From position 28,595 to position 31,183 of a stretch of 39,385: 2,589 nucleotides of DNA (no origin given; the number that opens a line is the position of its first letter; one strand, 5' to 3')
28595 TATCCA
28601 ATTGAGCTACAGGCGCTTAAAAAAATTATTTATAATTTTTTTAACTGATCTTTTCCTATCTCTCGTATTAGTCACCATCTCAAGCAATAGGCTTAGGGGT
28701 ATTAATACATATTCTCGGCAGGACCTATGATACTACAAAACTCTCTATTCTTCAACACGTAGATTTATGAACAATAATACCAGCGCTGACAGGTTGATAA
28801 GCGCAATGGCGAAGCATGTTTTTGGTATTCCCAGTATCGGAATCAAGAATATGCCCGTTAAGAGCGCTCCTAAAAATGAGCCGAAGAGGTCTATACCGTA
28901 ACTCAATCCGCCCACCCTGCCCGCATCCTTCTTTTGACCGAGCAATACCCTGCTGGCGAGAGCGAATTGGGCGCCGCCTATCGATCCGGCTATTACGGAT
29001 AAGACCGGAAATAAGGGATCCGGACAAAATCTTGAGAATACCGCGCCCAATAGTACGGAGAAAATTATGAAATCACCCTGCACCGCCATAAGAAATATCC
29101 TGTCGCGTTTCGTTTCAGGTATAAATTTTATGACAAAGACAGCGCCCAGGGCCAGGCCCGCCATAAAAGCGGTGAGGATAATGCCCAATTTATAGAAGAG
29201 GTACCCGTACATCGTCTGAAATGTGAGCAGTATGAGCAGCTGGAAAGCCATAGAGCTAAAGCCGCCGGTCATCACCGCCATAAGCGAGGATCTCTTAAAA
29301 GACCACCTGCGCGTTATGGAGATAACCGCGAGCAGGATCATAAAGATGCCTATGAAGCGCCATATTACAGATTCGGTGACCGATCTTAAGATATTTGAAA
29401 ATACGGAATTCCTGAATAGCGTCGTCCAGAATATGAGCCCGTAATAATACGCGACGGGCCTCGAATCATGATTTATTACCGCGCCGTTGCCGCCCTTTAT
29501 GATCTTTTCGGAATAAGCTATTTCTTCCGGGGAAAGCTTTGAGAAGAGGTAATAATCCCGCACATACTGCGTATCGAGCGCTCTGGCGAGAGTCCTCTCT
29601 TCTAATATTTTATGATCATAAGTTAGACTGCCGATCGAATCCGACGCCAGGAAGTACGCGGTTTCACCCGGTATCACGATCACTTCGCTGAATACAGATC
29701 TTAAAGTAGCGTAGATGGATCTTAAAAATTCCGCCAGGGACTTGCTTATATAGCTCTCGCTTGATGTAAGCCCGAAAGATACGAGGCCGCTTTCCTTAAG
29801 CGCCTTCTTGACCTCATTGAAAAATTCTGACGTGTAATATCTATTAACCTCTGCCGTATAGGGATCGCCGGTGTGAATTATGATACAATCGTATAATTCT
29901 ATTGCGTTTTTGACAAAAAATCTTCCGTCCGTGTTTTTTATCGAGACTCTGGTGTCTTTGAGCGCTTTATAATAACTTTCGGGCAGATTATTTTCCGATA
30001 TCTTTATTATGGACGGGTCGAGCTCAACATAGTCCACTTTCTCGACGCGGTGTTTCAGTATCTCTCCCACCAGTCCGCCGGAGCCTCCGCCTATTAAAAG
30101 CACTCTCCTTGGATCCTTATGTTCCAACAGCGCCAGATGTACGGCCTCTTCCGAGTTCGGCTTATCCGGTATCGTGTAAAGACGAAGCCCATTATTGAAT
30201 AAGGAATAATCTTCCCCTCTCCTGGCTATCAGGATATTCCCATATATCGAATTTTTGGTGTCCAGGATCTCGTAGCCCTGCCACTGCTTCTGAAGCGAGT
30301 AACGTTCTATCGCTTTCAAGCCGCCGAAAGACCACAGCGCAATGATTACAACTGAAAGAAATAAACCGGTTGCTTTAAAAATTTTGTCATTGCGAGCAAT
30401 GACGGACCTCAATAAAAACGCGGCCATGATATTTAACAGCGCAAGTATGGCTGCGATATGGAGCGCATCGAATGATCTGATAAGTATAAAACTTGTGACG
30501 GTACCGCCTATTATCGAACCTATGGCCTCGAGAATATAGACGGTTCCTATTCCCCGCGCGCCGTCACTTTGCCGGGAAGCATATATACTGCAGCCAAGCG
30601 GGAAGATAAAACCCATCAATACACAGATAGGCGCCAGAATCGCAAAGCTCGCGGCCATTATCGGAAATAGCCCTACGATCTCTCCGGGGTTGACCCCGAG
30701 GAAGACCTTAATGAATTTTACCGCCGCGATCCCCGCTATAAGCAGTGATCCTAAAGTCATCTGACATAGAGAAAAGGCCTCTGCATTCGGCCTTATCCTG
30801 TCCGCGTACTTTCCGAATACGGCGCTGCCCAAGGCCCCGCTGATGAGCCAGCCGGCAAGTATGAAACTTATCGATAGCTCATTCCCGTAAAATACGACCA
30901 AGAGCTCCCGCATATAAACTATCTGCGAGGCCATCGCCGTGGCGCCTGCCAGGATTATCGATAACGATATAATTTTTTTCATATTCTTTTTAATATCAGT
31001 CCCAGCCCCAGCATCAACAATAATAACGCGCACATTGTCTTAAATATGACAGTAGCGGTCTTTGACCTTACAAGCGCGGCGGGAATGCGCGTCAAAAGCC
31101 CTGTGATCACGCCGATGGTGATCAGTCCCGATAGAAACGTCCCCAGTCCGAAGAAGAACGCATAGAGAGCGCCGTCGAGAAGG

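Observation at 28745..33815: Four-gene operon with a possibly leaderless first gene: SPASM/twitch rSAM + anchored AmmeMemo-type rSAM + CcdA-like protein + membrane spermidine-synthase fusion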

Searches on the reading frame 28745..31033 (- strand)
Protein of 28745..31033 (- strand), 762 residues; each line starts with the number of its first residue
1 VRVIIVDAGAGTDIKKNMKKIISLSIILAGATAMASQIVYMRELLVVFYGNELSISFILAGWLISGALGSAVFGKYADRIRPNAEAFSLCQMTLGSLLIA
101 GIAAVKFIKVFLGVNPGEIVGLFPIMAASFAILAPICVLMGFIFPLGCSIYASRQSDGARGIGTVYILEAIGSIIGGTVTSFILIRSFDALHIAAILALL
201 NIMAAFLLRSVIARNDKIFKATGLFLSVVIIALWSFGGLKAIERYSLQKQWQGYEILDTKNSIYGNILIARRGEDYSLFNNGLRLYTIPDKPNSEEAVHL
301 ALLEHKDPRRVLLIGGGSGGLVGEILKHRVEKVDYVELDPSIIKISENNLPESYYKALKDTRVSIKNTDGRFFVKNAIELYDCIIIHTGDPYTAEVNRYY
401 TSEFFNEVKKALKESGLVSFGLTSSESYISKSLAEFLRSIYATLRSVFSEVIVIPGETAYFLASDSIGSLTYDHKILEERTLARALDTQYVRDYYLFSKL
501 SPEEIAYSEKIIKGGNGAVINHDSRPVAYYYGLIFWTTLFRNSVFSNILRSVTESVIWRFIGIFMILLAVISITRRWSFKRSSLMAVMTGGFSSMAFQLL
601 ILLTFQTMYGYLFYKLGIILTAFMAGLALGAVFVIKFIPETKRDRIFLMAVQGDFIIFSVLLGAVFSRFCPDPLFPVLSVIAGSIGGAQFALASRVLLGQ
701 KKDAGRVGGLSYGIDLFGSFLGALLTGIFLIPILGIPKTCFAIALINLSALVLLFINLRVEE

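Call 3: search_protein_families(library=pfam, proteins=[window:28745-31033:-], max_evalue=0.01)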
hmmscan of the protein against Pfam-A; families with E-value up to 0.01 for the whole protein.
window:28745-31033:- (762 aa): 2 families
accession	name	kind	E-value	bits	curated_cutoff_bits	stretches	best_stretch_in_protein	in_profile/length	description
PF01564.23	Spermine_synth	-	9.9e-29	100.6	22.9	1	294-420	5-130/186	Spermine/spermidine synthase domain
PF01135.25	PCMT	-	0.0065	16.7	20.3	0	297-389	63-151/210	Protein-L-isoaspartate(D-aspartate) O-methyltransferase (PCMT)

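Call 4: search_protein_families(library=ncbifam, proteins=[window:28745-31033:-], max_evalue=0.01)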
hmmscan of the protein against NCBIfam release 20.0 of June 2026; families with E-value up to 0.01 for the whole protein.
window:28745-31033:- (762 aa): 6 families
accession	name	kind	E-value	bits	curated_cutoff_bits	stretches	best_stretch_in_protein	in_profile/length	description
NF002956.0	PRK03612.1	equivalog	4e-51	174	472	2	46-425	45-420/522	polyamine aminopropyltransferase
NF002010.0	PRK00811.1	equivalog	8.3e-35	120.4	260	1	295-490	66-264/287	polyamine aminopropyltransferase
TIGR00417.1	speE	equivalog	6.9e-30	104.2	249.55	1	295-451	60-210/271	spermidine synthase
NF002435.0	PRK01581.1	equivalog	3e-21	75.9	537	1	256-419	99-265/374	polyamine aminopropyltransferase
NF037959.1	MFS_SpdSyn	subfamily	4e-18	65.4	40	2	305-453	273-411/480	fused MFS/spermidine synthase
NF003380.0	PRK04457.1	equivalog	4e-11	42.4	304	1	298-490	60-241/265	polyamine aminopropyltransferase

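Call 22: find_homologous_proteins(query=window:28745-30982:-, max_evalue=1e-10)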
Query window:28745-30982:- (745 aa): 1807 proteins with E <= 1e-10 among 8000 candidates; the best 120 are listed.
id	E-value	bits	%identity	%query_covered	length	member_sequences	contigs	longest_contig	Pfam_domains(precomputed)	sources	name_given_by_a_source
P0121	0.0e+0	1610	100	100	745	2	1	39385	PF01564.24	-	-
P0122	0.0e+0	1311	80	100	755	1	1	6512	PF01564.24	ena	-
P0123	0.0e+0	1253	77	100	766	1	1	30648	PF01564.24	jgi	jgi:spermidine synthase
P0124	0.0e+0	1247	76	100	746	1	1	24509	PF01564.24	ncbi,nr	ncbi:MAG: hypothetical protein NT036_05750 [Candidatus Omnitrophica bacterium]|nr:hypothetical prote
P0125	0.0e+0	1247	77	100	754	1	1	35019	PF01564.24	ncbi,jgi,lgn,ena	-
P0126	0.0e+0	1242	76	100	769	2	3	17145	PF01564.24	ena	-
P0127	0.0e+0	1241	75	100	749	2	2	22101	PF01564.24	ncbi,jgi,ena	-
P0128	0.0e+0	1240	78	98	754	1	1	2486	PF01564.24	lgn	-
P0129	0.0e+0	1236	75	98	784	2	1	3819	PF01564.24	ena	-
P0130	0.0e+0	1233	75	100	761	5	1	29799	PF01564.24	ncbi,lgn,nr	ncbi:MAG: hypothetical protein PHV48_01170 [Candidatus Omnitrophica bacterium]|nr:hypothetical prote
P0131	0.0e+0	1230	74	100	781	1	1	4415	PF01564.24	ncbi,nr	ncbi:MAG: hypothetical protein NTY34_00940 [Candidatus Omnitrophica bacterium]|nr:hypothetical prote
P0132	0.0e+0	1227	76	100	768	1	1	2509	PF01564.24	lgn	-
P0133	0.0e+0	1219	77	98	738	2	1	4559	PF01564.24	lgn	-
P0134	0.0e+0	1205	73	100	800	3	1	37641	PF01564.24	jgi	jgi:spermidine synthase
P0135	0.0e+0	1204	73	100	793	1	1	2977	PF01564.24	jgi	-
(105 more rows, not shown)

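Call 24: find_related_loci(query=A1, collection=genome_contigs, flank=8000)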
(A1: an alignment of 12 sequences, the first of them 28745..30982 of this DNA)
Query A1 (745 aa) in genome_contigs; peptide patterns used: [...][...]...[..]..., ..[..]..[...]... (x = any residue, [..] = any of these).
599 stretches matched a pattern (row limit reached: there are more); 568 encode a relative of the query (tblastn E <= 1e-3); the best 80 are kept; 80 distinct loci.
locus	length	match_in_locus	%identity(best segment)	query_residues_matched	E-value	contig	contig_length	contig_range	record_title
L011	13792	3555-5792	76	1-745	0e+0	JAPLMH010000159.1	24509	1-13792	MAG: Candidatus Omnitrophota bacterium isolate LacPavin_0920_WC70_MAG_48_9 LacPavin_0920_WC70_scaffold_243739, whole gen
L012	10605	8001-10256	77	1-745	0e+0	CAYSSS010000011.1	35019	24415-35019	MAG TPA_asm: uncultured Planctomycetia bacterium isolate SRP178699_co1_483 genome assembly, contig: NODE_1223_length_350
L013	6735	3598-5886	75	1-745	0e+0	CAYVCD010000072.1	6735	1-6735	MAG TPA_asm: uncultured Planctomycetia bacterium isolate SRP178699_co1_431 genome assembly, contig: NODE_16364_length_67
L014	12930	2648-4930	75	1-745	0e+0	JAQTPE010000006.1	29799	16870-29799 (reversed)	MAG: Candidatus Omnitrophota bacterium isolate STB_109 NODE_3301_length_29799_cov_3.327514_Sandtown_B, whole genome shot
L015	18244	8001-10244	52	1-734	0e+0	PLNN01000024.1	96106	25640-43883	MAG: Candidatus Omnitrophota bacterium isolate fen_1320 73.20120800_E1X.39_contig_3412, whole genome shotgun sequence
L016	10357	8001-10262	50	1-737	0e+0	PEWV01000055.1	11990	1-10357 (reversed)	MAG: Candidatus Omnitrophica bacterium CG07_land_8_20_14_0_80_42_15 CG07_land_8_20_14_0.80_scaffold_3294_c, whole genome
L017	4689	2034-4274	52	1-731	0e+0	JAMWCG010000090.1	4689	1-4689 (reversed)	MAG: Candidatus Omnitrophota bacterium isolate JZ-2.bins.168.201808 NODE_39021_length_4689_cov_0.905743, whole genome sh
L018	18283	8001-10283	51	1-739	0e+0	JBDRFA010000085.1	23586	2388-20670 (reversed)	MAG: Candidatus Omnitrophota bacterium isolate MEGAHIT-group-1.343 k141_11713638, whole genome shotgun sequence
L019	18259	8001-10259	49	2-737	0e+0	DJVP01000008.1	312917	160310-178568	MAG TPA_asm: Candidatus Omnitrophica bacterium UBA6253 UBA6253_contig_3534, whole genome shotgun sequence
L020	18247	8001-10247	50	1-737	0e+0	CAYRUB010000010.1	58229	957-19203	MAG TPA_asm: uncultured Planctomycetales bacterium isolate binchicken_co220_28 genome assembly, contig: NODE_233_length_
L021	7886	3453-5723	50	1-742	0e+0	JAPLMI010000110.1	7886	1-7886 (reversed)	MAG: Candidatus Omnitrophota bacterium isolate LacPavin_0920_SED5_MAG_49_9 LacPavin_0920_SED5_scaffold_3339430, whole ge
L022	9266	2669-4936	49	2-740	0e+0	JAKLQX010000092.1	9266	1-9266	MAG: Candidatus Omnitrophota bacterium isolate bin S2.101 k141_631076, whole genome shotgun sequence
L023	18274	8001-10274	49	1-742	0e+0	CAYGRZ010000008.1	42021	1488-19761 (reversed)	MAG TPA_asm: uncultured Planctomycetia bacterium isolate ERP119294_co1_123 genome assembly, contig: NODE_953_length_4202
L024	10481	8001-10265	50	1-737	0e+0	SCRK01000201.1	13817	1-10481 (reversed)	MAG: bacterium isolate FW104_bin.10 FW104_bin.10-9391, whole genome shotgun sequence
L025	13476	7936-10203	49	2-739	0e+0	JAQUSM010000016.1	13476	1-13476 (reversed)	MAG: Candidatus Omnitrophota bacterium isolate STD1_97 NODE_11832_length_13476_cov_4.231553_Sandtown_D1, whole genome sh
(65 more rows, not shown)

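Call 44: search_solved_structures(query=window:28745-30982:-, max_evalue=0.001, show_alignments=2)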
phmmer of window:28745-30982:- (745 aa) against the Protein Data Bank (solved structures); distinct sequences matched with E-value up to 0.001: 25.
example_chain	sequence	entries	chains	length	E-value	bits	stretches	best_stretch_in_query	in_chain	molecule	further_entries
7xif_A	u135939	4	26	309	6.1e-22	81.2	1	241-471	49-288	Polyamine aminopropyltransferase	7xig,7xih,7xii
1uir_A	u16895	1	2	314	9.5e-21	77.3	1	278-481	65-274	Polyamine Aminopropyltransferase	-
3anx_A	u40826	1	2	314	1e-20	77.2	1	278-481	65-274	spermidine synthase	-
1iy9_A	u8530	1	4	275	1.3e-18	70.2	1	261-477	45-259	Spermidine synthase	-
2b2c_A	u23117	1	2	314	2.6e-17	65.9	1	261-444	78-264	spermidine synthase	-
8iyi_A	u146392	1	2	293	2.8e-17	65.8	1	239-447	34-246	KLLA0B09372p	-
2o05_A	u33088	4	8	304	4.8e-17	65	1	237-448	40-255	Spermidine synthase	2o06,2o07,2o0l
3rw9_A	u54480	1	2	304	4.8e-17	65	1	237-448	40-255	Spermidine synthase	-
9q41_A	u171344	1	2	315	5.4e-17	64.9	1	237-448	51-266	Spermidine synthase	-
6o65_A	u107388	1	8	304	6.2e-17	64.7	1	270-410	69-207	Spermidine synthase 1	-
6o64_A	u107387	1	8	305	6.4e-17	64.6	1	270-410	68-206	Spermidine synthase 2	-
1xj5_A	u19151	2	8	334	7.9e-17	64.3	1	270-410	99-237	Spermidine synthase 1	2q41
6o63_A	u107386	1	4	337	8.1e-17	64.3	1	270-410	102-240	Spermidine synthase 1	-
6qmm_B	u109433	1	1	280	2.8e-16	62.5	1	280-453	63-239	Polyamine aminopropyltransferase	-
2e5w_A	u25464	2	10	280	3.1e-16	62.4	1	264-435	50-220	Probable spermidine synthase | spermidine synthase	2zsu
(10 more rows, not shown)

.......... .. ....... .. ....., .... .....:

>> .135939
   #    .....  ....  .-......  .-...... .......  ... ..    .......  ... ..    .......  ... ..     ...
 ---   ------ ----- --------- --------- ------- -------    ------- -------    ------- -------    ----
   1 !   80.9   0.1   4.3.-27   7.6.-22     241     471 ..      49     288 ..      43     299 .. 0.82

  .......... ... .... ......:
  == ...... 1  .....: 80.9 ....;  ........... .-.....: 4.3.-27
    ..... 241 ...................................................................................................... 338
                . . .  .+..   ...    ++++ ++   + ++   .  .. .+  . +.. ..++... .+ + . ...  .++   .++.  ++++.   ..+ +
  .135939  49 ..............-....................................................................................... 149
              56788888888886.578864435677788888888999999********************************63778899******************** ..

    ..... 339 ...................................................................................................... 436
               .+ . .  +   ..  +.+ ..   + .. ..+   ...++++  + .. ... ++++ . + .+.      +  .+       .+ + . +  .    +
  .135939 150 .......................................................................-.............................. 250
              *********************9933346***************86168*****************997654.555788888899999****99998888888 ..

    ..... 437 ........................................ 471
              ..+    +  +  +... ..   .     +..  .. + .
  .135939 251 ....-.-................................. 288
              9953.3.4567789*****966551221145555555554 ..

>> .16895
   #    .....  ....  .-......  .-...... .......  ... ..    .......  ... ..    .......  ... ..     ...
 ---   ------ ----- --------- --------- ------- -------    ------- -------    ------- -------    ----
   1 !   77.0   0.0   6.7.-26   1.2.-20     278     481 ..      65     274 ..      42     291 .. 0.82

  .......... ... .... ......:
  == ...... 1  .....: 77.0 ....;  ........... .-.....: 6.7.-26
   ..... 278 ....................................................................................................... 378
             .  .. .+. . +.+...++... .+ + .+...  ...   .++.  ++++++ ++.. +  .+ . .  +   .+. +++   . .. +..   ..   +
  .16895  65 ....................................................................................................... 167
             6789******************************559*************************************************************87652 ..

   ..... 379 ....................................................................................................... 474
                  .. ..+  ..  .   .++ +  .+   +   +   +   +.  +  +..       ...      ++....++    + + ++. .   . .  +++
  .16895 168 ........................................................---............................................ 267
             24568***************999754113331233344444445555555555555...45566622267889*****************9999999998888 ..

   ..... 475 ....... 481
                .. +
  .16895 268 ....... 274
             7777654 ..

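Call 56: predict_structure(alignment_id=A2)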
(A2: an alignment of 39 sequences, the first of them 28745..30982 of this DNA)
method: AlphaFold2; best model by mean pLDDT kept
length: 745 residues; sequences in the alignment: 39
mean_pLDDT: 83.7   pTM: 0.81
mean pLDDT of the five models: 83.7, 83.4, 83.1, 79.7, 73.9
residues with pLDDT >= 90: 231; 70-90: 428; 50-70: 84; < 50: 2
segments of 3 or more residues with pLDDT < 50: none
pLDDT, mean of each block of 10 residues (from residue 1): 85 91 80 62 85 88 82 93 90 76 71 89 92 73 80 89 82 91 92 79 89 93 87 84 73 87 75 83 88 90 88 93 85 89 93 88 94 71 91 93 76 76 91 86 89 82 84 69 76 73 78 64 59 80 89 79 88 93 83 68 87 86 78 94 89 83 93 88 76 90 87 82 94 90 63
secondary structure, 60 per line:
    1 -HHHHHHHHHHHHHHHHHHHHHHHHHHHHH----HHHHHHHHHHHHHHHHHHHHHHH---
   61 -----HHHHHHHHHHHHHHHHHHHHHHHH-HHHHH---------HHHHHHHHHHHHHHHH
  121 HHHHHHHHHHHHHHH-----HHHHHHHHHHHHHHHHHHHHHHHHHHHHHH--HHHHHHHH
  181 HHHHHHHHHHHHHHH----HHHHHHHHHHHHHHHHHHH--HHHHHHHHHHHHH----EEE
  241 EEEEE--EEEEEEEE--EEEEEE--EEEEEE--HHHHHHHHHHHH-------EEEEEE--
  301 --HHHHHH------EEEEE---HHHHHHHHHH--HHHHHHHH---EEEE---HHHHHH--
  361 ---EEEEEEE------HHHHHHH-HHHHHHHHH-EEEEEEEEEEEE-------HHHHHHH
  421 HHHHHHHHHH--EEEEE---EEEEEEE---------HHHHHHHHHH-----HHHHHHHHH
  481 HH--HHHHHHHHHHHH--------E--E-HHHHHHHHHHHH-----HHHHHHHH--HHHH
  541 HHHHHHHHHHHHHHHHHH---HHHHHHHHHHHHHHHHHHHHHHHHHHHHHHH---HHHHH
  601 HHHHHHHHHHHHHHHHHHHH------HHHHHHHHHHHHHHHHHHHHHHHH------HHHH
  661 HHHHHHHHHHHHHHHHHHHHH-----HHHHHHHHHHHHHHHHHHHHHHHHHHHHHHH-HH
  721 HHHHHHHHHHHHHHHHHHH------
elements in order (helices of 4 or more, strands of 3 or more residues): H2-30 H35-57 H66-89 H91-95 H105-135 H141-170 H173-195 H200-218 H221-233 E238-245 E248-255 E258-263 E266-271 H274-285 E293-298 H303-308 E315-319 H323-332 H335-342 E346-349 H353-358 E364-370 H377-383 H385-393 E395-406 H414-430 E433-437 E441-447 H457-466 H472-482 H485-496 H510-521 H527-534 H537-558 H562-592 H596-620 H627-650 H657-681 H687-717 H719-739

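Call 62: fold_search(model_id=the predicted structure, library=pdb)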
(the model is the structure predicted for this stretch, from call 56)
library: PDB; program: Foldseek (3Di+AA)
matches with E <= 10: 1110; with E <= 0.001: 128
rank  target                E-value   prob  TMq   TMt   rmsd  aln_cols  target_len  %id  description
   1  1uir_B                7.1e-12  1.00  0.31  0.70   3.8       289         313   23  Crystal Structure of Polyamine Aminopropyltransfease from Thermus thermophilus (released 2003-08-05)
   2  1uir_A                1.2e-11  1.00  0.32  0.74   2.9       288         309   22  Crystal Structure of Polyamine Aminopropyltransfease from Thermus thermophilus (released 2003-08-05)
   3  2o06_A                2.6e-11  1.00  0.30  0.72   3.6       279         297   22  Human spermidine synthase (released 2006-12-12)
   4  2o06_B                3.3e-11  1.00  0.30  0.74   3.7       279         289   22  Human spermidine synthase (released 2006-12-12)
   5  6o63_B                1.0e-10  1.00  0.29  0.71   4.6       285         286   23  Crystal Structure of Arabidopsis thaliana Spermidine Synthase isoform 1 (AtSPDS1) (released 2019-06-05)
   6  6o63_C                1.4e-10  1.00  0.28  0.70   5.6       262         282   24  Crystal Structure of Arabidopsis thaliana Spermidine Synthase isoform 1 (AtSPDS1) (released 2019-06-05)
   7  6o63_D                1.4e-10  1.00  0.28  0.72   4.6       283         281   23  Crystal Structure of Arabidopsis thaliana Spermidine Synthase isoform 1 (AtSPDS1) (released 2019-06-05)
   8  6o65_C                1.4e-10  1.00  0.29  0.71   4.7       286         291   23  Crystal Structure of Arabidopsis thaliana Spermidine Synthase isoform 1 (AtSPDS1) in complex with decarboxylated S-ade (released 2019-06-05)
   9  3anx_B                1.4e-10  1.00  0.32  0.71   3.7       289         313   24  Crystal structure of triamine/agmatine aminopropyltransferase (SPEE) from thermus thermophilus, complexed with MTA (released 2011-04-13)
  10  6o64_C                1.5e-10  1.00  0.28  0.72   4.6       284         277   23  Crystal Structure of Arabidopsis thaliana Spermidine Synthase isoform 2 (AtSPDS2) (released 2019-06-05)
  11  3anx_A                1.8e-10  1.00  0.31  0.70   3.3       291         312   22  Crystal structure of triamine/agmatine aminopropyltransferase (SPEE) from thermus thermophilus, complexed with MTA (released 2011-04-13)
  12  1xj5_A                1.8e-10  1.00  0.29  0.70   4.8       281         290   22  X-RAY STRUCTURE OF SPERMIDINE SYNTHASE FROM ARABIDOPSIS THALIANA GENE AT1G23820 (released 2004-10-05)
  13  6o65_A                2.0e-10  1.00  0.28  0.70   4.6       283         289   23  Crystal Structure of Arabidopsis thaliana Spermidine Synthase isoform 1 (AtSPDS1) in complex with decarboxylated S-ade (released 2019-06-05)
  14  6o65_E                2.0e-10  1.00  0.29  0.70   4.6       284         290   23  Crystal Structure of Arabidopsis thaliana Spermidine Synthase isoform 1 (AtSPDS1) in complex with decarboxylated S-ade (released 2019-06-05)
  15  6o64_D                2.1e-10  1.00  0.27  0.71   6.0       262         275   24  Crystal Structure of Arabidopsis thaliana Spermidine Synthase isoform 2 (AtSPDS2) (released 2019-06-05)
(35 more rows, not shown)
